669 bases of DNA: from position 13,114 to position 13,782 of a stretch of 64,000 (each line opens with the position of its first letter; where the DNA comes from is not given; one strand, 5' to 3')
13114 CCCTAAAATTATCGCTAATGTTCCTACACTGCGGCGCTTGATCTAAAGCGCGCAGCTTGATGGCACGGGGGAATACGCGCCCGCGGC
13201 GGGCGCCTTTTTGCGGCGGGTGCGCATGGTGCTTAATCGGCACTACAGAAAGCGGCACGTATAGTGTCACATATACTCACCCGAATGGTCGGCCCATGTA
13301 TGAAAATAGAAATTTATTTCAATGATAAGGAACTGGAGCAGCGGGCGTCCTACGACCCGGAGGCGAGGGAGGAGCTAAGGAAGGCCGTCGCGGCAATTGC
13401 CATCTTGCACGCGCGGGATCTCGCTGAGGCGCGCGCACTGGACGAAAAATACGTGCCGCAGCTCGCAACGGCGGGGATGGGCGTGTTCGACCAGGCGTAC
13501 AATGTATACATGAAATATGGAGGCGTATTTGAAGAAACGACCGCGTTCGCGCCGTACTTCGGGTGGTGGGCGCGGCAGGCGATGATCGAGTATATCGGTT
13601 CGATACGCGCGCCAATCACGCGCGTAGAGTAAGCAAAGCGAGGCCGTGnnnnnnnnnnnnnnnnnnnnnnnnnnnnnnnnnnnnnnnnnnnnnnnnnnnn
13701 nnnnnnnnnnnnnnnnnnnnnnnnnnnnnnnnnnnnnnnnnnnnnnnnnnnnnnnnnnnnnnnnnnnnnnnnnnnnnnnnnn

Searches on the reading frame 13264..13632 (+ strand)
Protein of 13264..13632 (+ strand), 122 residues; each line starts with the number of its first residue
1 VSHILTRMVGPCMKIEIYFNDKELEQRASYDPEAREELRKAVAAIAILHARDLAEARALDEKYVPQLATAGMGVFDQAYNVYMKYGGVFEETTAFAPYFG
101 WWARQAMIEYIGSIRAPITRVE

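Call 3: search_protein_families(library=pfam, proteins=[window:13264-13632:+], max_evalue=0.01)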
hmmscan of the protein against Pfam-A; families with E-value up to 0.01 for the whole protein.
window:13264-13632:+ (122 aa): 0 families

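Call 4: search_protein_families(library=ncbifam, proteins=[window:13264-13632:+], max_evalue=0.01)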
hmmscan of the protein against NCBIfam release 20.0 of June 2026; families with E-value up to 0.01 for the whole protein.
window:13264-13632:+ (122 aa): 0 families
